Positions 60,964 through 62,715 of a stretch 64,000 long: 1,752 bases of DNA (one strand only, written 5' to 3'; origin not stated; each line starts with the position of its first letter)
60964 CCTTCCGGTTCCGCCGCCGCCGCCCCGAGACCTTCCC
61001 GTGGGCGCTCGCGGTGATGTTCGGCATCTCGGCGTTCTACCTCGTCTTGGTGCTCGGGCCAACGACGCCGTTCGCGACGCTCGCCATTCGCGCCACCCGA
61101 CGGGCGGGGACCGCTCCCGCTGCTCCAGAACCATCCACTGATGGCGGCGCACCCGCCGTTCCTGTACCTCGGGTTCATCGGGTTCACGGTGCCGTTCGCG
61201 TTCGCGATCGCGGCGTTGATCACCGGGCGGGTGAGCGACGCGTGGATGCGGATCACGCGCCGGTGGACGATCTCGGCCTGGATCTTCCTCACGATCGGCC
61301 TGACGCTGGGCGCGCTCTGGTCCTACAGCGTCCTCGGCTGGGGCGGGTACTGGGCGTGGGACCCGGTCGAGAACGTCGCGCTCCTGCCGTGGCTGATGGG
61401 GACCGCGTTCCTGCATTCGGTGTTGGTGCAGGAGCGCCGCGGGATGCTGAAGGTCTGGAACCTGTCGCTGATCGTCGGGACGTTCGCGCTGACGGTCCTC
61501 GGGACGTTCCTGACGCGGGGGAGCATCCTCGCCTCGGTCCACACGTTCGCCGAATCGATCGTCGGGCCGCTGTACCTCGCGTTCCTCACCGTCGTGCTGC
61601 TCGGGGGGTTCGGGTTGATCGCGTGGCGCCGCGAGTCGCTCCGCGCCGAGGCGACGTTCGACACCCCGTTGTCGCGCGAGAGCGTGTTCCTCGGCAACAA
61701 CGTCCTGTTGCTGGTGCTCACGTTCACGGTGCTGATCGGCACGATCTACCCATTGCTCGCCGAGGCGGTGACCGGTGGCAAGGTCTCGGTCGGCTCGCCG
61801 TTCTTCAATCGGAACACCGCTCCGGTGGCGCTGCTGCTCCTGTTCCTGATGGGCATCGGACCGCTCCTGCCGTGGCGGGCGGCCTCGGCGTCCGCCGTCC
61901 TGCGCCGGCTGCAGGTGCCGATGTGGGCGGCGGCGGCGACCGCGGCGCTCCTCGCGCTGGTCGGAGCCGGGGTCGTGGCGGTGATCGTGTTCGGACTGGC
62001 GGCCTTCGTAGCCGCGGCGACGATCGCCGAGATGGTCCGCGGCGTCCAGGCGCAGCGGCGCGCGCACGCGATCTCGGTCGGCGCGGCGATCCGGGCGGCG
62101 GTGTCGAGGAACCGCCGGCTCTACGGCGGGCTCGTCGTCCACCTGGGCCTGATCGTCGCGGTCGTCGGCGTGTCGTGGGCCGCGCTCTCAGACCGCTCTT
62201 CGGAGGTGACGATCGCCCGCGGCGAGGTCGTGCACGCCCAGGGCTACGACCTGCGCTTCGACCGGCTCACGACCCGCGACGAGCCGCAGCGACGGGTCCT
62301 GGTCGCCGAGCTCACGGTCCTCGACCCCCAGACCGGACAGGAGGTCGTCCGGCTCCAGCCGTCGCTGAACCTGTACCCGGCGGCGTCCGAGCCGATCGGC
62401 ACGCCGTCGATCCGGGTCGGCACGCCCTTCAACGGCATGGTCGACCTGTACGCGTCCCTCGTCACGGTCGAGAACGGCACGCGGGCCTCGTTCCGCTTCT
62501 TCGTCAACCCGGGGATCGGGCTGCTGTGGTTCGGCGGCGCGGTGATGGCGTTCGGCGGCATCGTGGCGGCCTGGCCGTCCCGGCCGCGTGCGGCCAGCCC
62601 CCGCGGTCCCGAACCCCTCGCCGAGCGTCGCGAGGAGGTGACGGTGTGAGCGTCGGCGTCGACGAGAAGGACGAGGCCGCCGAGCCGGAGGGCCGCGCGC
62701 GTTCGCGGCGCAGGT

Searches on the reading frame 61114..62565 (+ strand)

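Call 23: search_protein_families(library=pfam, proteins=[window:61114-62565:+], max_evalue=0.001)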
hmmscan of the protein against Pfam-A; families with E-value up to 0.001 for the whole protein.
window:61114-62565:+ (484 aa): 2 families
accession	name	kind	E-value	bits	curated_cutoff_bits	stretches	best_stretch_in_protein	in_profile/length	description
PF16327.10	CcmF_C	-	2.9e-65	221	28.7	1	155-484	1-318/323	Cytochrome c-type biogenesis protein CcmF C-terminal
PF01578.25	Cytochrom_C_asm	-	5e-26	92.1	29.9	1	4-135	66-205/212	Cytochrome C assembly protein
